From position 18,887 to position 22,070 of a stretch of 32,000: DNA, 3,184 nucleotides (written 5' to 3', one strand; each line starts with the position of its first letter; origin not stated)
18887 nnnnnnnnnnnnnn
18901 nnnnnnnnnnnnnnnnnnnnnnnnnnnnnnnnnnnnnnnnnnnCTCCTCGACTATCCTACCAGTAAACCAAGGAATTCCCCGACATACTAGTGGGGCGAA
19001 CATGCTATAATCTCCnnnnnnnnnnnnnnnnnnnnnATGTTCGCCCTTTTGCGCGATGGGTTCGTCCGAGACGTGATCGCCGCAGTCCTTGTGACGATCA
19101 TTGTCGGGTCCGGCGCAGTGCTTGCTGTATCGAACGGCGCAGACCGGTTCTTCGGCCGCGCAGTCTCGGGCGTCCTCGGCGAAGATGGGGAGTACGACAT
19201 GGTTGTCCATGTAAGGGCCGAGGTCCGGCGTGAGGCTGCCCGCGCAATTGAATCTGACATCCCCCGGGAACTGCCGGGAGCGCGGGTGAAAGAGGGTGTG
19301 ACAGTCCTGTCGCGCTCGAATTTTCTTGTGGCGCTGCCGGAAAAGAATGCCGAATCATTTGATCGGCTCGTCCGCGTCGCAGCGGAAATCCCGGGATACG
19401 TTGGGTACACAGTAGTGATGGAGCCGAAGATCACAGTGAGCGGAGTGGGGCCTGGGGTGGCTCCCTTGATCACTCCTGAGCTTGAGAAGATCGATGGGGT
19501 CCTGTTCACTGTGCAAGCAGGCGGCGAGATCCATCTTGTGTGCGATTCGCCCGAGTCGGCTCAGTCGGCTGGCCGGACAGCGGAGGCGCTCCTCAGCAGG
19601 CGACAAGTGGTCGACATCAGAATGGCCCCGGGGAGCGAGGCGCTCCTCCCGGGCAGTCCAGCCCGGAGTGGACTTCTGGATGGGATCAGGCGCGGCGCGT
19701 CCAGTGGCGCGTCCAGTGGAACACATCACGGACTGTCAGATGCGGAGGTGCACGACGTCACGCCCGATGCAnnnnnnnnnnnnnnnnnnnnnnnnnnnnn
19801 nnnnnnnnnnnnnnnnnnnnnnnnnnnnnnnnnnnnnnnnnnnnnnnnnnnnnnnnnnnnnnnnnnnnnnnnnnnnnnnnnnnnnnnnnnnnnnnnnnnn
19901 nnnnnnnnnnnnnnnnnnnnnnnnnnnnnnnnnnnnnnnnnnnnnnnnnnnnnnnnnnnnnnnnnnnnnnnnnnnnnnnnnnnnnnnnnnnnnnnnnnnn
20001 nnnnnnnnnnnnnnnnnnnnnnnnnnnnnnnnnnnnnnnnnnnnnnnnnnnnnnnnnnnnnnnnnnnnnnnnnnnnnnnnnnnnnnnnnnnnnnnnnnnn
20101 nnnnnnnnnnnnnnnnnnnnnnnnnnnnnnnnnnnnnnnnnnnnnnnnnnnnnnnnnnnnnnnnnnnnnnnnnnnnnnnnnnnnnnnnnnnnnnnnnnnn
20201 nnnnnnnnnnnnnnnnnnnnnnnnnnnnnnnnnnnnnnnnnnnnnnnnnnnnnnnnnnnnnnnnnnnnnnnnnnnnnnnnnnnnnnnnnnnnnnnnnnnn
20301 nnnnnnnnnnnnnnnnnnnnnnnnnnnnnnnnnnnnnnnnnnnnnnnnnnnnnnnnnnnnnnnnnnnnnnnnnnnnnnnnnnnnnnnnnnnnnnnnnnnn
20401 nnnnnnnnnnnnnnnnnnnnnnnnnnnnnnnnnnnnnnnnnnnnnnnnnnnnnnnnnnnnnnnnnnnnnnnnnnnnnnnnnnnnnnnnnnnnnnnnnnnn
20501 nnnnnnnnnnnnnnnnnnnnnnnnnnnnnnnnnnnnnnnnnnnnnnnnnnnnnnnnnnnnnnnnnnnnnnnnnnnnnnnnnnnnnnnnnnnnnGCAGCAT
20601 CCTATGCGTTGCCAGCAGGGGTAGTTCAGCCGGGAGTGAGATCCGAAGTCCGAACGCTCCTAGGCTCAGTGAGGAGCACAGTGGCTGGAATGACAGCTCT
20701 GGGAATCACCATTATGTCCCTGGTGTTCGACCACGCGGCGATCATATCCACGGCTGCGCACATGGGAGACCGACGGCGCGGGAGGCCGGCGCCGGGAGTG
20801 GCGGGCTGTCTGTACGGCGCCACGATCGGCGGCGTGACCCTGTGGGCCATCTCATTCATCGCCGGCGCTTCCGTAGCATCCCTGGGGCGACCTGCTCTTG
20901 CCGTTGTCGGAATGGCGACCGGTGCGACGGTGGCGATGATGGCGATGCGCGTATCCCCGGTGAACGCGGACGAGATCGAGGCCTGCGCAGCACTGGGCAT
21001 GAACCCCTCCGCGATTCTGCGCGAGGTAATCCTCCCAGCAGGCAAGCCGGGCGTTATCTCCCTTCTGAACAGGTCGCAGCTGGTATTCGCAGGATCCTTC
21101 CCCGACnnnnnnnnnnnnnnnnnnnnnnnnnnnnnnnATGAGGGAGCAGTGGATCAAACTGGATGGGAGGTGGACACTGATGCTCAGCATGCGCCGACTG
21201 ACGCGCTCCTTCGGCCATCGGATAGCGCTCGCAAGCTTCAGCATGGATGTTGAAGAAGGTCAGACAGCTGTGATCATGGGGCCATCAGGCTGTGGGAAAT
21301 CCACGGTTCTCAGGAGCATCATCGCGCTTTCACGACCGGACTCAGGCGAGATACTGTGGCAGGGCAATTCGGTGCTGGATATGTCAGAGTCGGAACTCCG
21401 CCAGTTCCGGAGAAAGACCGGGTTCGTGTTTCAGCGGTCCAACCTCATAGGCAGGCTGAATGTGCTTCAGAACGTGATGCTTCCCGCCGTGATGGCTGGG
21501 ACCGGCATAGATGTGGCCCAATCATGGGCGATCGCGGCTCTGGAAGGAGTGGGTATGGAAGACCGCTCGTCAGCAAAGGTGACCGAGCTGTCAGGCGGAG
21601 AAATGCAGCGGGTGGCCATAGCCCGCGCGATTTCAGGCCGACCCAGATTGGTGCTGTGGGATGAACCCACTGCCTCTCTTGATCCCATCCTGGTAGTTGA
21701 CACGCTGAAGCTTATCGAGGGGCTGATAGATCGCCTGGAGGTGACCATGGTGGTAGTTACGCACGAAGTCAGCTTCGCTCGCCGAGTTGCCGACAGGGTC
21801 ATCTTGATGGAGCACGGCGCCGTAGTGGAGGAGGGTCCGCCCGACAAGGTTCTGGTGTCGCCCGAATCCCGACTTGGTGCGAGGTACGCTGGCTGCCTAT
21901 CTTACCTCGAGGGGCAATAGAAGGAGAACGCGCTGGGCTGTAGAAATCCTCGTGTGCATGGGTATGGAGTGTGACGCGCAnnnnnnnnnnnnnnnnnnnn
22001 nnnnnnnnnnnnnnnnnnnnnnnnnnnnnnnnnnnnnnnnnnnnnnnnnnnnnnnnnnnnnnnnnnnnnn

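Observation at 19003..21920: Uncharacterised ABC pair (coiled-coil polytopic protein plus HisP/GlnQ-like ATPase) inserted between lptA and lpxB-lptB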

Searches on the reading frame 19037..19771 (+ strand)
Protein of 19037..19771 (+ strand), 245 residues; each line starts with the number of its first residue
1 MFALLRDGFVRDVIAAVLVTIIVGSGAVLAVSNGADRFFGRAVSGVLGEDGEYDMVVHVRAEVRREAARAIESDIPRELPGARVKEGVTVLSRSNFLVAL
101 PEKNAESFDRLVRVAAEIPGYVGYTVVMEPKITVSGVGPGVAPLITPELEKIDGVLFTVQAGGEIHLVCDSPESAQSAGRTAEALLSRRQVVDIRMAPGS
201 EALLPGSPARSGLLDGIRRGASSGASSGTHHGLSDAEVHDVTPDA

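Call 62: predict_structure(alignment_id=A5)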
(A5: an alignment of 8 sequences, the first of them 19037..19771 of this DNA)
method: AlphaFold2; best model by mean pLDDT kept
length: 245 residues; sequences in the alignment: 8
mean_pLDDT: 65.1   pTM: 0.41
mean pLDDT of the five models: 65.1, 64.0, 62.1, 60.7, 59.6
residues with pLDDT >= 90: 17; 70-90: 87; 50-70: 91; < 50: 50
segments of 3 or more residues with pLDDT < 50: 1-7, 24-51, 228-232
pLDDT, mean of each block of 10 residues (from residue 1): 46 53 43 34 35 70 88 91 70 73 73 89 66 56 77 68 60 65 70 66 72 80 55 62 67
secondary structure, 60 per line:
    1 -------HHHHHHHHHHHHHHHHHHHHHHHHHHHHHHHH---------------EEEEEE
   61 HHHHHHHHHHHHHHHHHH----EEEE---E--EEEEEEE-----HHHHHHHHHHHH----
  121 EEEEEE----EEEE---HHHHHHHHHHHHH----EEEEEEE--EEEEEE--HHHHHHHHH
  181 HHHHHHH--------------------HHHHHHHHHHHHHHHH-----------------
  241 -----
elements in order: H8-39 E55-60 H61-78 E83-86 E93-99 H105-116 E121-126 E131-134 H138-150 E155-161 E164-169 H172-187 H208-223

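Call 64: fold_search(model_id=the predicted structure, library=pdb)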
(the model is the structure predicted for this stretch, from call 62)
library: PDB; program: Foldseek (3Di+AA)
matches with E <= 10: 1575; with E <= 0.001: 7
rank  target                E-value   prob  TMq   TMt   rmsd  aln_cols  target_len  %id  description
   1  2zho_C                3.7e-04  0.99  0.23  0.33   9.2       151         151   18  Crystal structure of the regulatory subunit of aspartate kinase from Thermus thermophilus (ligand free form) (released 2009-02-17)
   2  2dt9_A                4.7e-04  1.00  0.24  0.34   8.8       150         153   17  Crystal structure of the regulatory subunit of aspartate kinase from Thermus flavus (released 2007-07-17)
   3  5yei_A                4.7e-04  0.99  0.24  0.17   8.5       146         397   16  Mechanistic insight into the regulation of Pseudomonas aeruginosa aspartate kinase (released 2018-08-29)
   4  2zho_A                5.3e-04  1.00  0.24  0.35   8.8       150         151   16  Crystal structure of the regulatory subunit of aspartate kinase from Thermus thermophilus (ligand free form) (released 2009-02-17)
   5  2zho_D                5.3e-04  0.99  0.24  0.34   9.2       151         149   16  Crystal structure of the regulatory subunit of aspartate kinase from Thermus thermophilus (ligand free form) (released 2009-02-17)
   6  2zho_F                6.4e-04  1.00  0.24  0.36   9.4       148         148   15  Crystal structure of the regulatory subunit of aspartate kinase from Thermus thermophilus (ligand free form) (released 2009-02-17)
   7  3ab4_H                9.7e-04  0.99  0.25  0.35   8.7       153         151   14  Crystal structure of feedback inhibition resistant mutant of aspartate kinase from Corynebacterium glutamicum in compl (released 2010-06-23)
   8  5yei_B                1.1e-03  1.00  0.25  0.35   8.6       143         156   14  Mechanistic insight into the regulation of Pseudomonas aeruginosa aspartate kinase (released 2018-08-29)
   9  5yei_F                1.5e-03  0.99  0.24  0.34   8.2       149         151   15  Mechanistic insight into the regulation of Pseudomonas aeruginosa aspartate kinase (released 2018-08-29)
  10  4ney_B                1.8e-03  1.00  0.33  0.41   6.2       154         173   14  Crystal Structure of an engineered protein with ferredoxin fold, Northeast Structural Genomics Consortium (NESG) Targe (released 2014-01-15)
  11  4ney_A                2.6e-03  1.00  0.31  0.39   6.6       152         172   13  Crystal Structure of an engineered protein with ferredoxin fold, Northeast Structural Genomics Consortium (NESG) Targe (released 2014-01-15)
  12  3ab4_B                3.4e-03  0.99  0.26  0.36   8.4       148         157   12  Crystal structure of feedback inhibition resistant mutant of aspartate kinase from Corynebacterium glutamicum in compl (released 2010-06-23)
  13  3c1n_C                3.9e-03  0.96  0.24  0.16   8.1       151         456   13  Crystal Structure of Allosteric Inhibition Threonine-sensitive Aspartokinase from Methanococcus jannaschii with L-thre (released 2008-03-25)
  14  4go5                  4.4e-03  0.97  0.24  0.31   8.5       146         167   14  The regulatory subunit of aspartate kinase from Mycobacterium tuberculosis (released 2012-09-05)
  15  3ab4_K                4.4e-03  0.94  0.24  0.18   8.1       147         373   12  Crystal structure of feedback inhibition resistant mutant of aspartate kinase from Corynebacterium glutamicum in compl (released 2010-06-23)
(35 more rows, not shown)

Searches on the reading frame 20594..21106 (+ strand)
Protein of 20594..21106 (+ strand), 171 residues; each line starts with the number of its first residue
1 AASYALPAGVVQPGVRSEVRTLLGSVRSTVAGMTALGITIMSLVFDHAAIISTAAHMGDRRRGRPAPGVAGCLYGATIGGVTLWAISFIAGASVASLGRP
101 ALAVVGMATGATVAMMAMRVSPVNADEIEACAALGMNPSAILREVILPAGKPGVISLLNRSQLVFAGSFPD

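Call 41: search_solved_structures(query=A4, max_evalue=10, show_alignments=4)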
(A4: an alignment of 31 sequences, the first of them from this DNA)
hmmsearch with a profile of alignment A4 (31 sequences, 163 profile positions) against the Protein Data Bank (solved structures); distinct sequences matched with E-value up to 10: 12.
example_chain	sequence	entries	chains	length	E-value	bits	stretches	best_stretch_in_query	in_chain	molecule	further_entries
6cvl_A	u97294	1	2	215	0.0021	21.1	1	89-154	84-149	MetI transmembrane subunit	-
3dhw_A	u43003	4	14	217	0.0021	21.1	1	89-154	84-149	D-methionine transport system permease protein metI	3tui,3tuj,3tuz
8y5g_C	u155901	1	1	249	0.04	16.9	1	63-151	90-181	Spermidine/putrescine transport system permease protein PotC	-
8y5f_C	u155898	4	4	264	0.044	16.8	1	63-151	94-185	Spermidine/putrescine transport system permease protein PotC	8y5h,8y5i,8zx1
4yms_D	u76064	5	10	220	0.1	15.6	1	40-147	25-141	ABC-type amino acid transport system, permease component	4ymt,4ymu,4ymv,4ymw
8y5i_B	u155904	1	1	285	0.36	13.8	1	99-153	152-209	Spermidine/putrescine transport system permease protein PotB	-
8y5f_B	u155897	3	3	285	0.36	13.8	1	99-153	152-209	Spermidine/putrescine transport system permease protein PotB | Spermidine/putrescine ABC transporter membrane protein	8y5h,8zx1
8y5g_B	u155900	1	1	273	0.39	13.7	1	99-153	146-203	Spermidine/putrescine ABC transporter permease PotB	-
3ewn_A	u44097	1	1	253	1.2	12.2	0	91-124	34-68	ThiJ/PfpI family protein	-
2is3_A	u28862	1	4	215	1.5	11.8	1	22-92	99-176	Ribonuclease T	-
3nh0_A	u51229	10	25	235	1.8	11.6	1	22-92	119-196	Ribonuclease T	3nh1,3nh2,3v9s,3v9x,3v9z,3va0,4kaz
7ar9_A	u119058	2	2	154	2.2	11.3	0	90-120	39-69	ND3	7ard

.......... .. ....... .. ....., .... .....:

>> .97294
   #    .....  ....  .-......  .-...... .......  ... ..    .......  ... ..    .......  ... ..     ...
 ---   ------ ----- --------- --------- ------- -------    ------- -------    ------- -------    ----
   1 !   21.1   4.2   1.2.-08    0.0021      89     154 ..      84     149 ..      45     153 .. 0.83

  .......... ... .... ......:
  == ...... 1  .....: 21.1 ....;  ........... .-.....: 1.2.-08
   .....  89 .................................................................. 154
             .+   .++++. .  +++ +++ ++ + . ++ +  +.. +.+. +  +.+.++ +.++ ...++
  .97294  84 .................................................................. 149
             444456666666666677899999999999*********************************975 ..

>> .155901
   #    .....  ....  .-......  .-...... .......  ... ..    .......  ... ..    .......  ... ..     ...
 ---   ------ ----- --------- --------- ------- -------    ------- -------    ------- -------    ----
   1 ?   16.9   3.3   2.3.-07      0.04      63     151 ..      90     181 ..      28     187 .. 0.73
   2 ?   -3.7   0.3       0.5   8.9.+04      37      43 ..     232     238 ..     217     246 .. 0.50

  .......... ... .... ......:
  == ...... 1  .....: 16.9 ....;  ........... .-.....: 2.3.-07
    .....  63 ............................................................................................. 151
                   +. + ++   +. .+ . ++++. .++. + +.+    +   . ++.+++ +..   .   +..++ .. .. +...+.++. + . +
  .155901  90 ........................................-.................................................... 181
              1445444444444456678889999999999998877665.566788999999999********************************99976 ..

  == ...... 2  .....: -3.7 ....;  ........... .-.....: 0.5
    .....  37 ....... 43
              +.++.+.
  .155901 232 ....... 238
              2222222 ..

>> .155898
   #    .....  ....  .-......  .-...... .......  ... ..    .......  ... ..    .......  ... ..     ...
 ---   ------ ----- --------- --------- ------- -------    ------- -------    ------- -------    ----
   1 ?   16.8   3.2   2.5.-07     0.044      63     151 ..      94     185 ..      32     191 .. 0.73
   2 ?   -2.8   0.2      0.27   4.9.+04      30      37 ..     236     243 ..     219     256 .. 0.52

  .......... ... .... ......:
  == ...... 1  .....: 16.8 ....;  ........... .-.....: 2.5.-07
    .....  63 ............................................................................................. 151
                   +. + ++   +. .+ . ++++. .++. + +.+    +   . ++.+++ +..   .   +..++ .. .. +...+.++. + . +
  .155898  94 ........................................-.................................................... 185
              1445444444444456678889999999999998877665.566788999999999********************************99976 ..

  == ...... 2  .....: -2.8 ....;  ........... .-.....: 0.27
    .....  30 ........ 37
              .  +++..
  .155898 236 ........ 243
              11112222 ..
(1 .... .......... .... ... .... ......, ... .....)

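Call 42: search_protein_families(library=pfam, alignment_id=A4, max_evalue=0.01)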
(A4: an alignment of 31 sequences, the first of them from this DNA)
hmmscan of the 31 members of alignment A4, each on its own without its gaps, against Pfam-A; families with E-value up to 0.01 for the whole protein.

A. member 1, seq(171 aa): 1 family
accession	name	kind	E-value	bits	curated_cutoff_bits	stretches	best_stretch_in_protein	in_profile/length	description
PF00528.27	BPD_transp_1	-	0.00017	21.8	26.4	1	95-158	52-114/184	Binding-protein-dependent transport system inner membrane component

B. families by the number of members that match (of 31 scanned): 5 families
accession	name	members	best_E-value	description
PF00528.27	BPD_transp_1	14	1.8e-05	Binding-protein-dependent transport system inner membrane component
PF03649.18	UPF0014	1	0.0002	Uncharacterised protein family (UPF0014)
PF10031.14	DUF2273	1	0.0015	Small integral membrane protein (DUF2273)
PF13347.12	MFS_2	1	0.0015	MFS/sugar transport protein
PF04241.20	DUF423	1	0.0016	Protein of unknown function (DUF423)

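Call 67: find_homologous_proteins(query=A4, max_evalue=1e-8)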
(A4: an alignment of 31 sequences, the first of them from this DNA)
Query A4 (31 sequences) (171 aa, profile of the alignment): 2 proteins with E <= 1e-8 among 8000 candidates.
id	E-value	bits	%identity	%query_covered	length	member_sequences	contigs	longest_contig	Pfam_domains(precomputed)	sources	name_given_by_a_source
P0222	5.4e-44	168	50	98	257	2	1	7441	-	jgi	jgi:hypothetical protein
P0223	1.2e-23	102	34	57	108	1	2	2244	-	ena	-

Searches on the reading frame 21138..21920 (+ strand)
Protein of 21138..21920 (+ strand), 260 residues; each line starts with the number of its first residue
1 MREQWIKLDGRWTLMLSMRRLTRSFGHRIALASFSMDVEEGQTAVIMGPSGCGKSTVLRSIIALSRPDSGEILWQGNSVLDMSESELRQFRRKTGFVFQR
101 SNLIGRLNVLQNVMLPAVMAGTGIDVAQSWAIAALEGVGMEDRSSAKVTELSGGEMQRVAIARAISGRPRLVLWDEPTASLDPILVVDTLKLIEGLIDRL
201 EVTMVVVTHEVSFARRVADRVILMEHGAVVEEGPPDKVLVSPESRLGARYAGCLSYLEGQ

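Call 3: search_protein_families(library=pfam, proteins=[window:21138-21920:+], max_evalue=0.01)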
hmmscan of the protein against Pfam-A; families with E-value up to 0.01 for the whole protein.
window:21138-21920:+ (260 aa): 11 families
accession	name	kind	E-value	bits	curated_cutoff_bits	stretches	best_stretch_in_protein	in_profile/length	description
PF00005.33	ABC_tran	-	1.6e-35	123.1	25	1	33-179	3-137/137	ABC transporter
PF13304.12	AAA_21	-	5.9e-06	27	27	0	156-201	242-284/304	AAA domain, putative AbiEii toxin, Type IV TA system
PF01637.24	ATPase_2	-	0.00056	20.2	33.2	1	40-90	19-68/225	ATPase domain predominantly from Archaea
PF02463.25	SMC_N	-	0.0014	18.6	40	0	42-62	25-46/220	RecF/RecN/SMC N terminal domain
PF13555.12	AAA_29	-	0.0018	18.5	27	1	36-65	17-46/61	P-loop containing region of AAA domain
PF03193.22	RsgA_GTPase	-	0.0028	17.9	30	1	39-62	105-127/174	RsgA GTPase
PF25199.1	nSTAND_NTPase5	-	0.004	17.4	34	1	37-78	37-79/145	Novel STAND NTPase 5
PF03215.21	Rad17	-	0.0058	17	23.8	1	36-61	40-65/186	Rad17 P-loop domain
PF13191.12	AAA_16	-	0.0067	17.4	32.6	0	38-67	19-51/167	AAA ATPase domain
PF09818.15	ABC_ATPase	-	0.0072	15.8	23.2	0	190-226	212-248/283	P-loop domain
PF13401.12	AAA_22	-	0.0085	16.8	27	0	42-65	6-29/130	AAA domain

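Call 4: search_protein_families(library=ncbifam, proteins=[window:21138-21920:+], max_evalue=0.01)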
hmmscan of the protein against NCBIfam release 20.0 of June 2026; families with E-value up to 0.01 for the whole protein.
window:21138-21920:+ (260 aa): 190 families (the best 25 are shown)
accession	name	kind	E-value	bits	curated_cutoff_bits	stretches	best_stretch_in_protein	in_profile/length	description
NF007027.0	PRK09493.1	equivalog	5.3e-58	196.2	379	1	15-244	1-229/240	glutamine ABC transporter ATP-binding protein GlnQ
TIGR02315.1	ABC_phnC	equivalog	1.1e-54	185.5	266.1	1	15-238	1-233/243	phosphonate ABC transporter ATP-binding protein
TIGR03005.1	ectoine_ehuA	equivalog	1.3e-54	185.1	345.4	1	17-244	2-240/252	ectoine/hydroxyectoine ABC transporter ATP-binding protein EhuA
NF008428.0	PRK11264.1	equivalog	6.7e-54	182.7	406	1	15-244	3-237/250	L-cystine ABC transporter ATP-binding protein TcyN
NF008338.0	PRK11124.1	equivalog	5.6e-49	166.8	369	1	17-236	4-226/242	arginine ABC transporter ATP-binding protein ArtP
TIGR01186.1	proV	subfamily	1.3e-48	166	326.6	1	26-243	4-222/363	betaine/proline/choline family ABC transporter ATP-binding protein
TIGR00972.1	3a0107s01c2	equivalog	2.3e-48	164.7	343.2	1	16-250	2-242/248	phosphate ABC transporter ATP-binding protein PstB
TIGR02673.1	FtsE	equivalog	2.7e-47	161.2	264.85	1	15-227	1-213/214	cell division ATP-binding protein FtsE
TIGR02211.1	LolD_lipo_ex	equivalog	8.1e-47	159.6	307.75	1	30-229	20-219/221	lipoprotein-releasing ABC transporter ATP-binding protein LolD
TIGR03265.1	PhnT2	equivalog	1.8e-46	159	457.7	1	15-258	4-242/353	putative 2-aminoethylphosphonate ABC transporter ATP-binding protein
TIGR02982.1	heterocyst_DevA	subfamily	2.1e-45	155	295.8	1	28-229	18-219/220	ABC exporter ATP-binding subunit, DevA family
NF007908.0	PRK10619.1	equivalog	1.1e-44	152.6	466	1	16-245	6-246/257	histidine ABC transporter ATP-binding protein HisP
NF006987.0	PRK09452.1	equivalog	1.2e-44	152.6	482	1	14-258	16-255/378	spermidine/putrescine ABC transporter ATP-binding protein PotA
TIGR02314.1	ABC_MetN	equivalog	5.6e-44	150.5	499.7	1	29-250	19-240/343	methionine ABC transporter ATP-binding protein MetN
TIGR03608.1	L_ocin_972_ABC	subfamily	8.2e-43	146.3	254.85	1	20-222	3-204/206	putative bacteriocin export ABC transporter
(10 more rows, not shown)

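Call 56: search_solved_structures(query=window:21180-21920:+, max_evalue=1e-30)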
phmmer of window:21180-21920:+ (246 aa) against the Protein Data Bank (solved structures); distinct sequences matched with E-value up to 1e-30: 89 (the best 60 are shown).
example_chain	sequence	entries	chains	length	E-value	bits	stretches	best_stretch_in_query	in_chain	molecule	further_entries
8wd9_D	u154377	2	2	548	2e-51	177.9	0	2-236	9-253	Probable dipeptide-transport ATP-binding protein ABC transporter DppD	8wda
8wdb_D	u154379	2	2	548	1.2e-50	175.4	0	2-236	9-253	Probable dipeptide-transport ATP-binding protein ABC transporter DppD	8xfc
8j5q_D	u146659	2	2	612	1.8e-50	174.8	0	7-239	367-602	Uncharacterized ABC transporter ATP-binding protein Rv1281c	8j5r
8j5s_D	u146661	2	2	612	1.1e-49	172.3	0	7-239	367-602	Uncharacterized ABC transporter ATP-binding protein Rv1281c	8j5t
4u00_A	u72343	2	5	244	8.3e-49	169.4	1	3-230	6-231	Amino acid ABC transporter, ATP-binding protein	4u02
3c41_J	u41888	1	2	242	8.9e-49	169.3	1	1-230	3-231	Amino acid ABC transporter (ArtP)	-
2olj_A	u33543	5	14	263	1.2e-48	168.9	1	1-229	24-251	Amino acid ABC transporter | protein ArtP | ArtP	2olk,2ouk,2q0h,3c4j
4yms_J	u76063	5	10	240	3.3e-46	160.9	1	6-227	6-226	ABC-type polar amino acid transport system, ATPase component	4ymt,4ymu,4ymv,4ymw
7mbz_C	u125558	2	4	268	1.2e-42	149.3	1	12-217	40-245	ABC transporter, ATP-binding protein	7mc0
8s7v_K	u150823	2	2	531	1.1e-41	146.1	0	19-225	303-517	Glycine betaine/carnitine/choline transport ATP-binding protein OpuCA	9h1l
3dhw_C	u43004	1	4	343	3.6e-41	144.4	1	16-237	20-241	Methionine import ATP-binding protein metN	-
6cvl_C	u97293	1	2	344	9.2e-41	143.1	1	16-237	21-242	MetN nucleotide-binding subunit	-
3tui_C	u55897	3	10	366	1.2e-40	142.8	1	16-237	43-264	Methionine import ATP-binding protein MetN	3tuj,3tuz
1b0u_A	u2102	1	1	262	3.8e-40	141.1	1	9-243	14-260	HISTIDINE PERMEASE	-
8zpx_B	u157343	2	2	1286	8.4e-39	136.7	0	17-231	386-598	ABC transporter B family member 1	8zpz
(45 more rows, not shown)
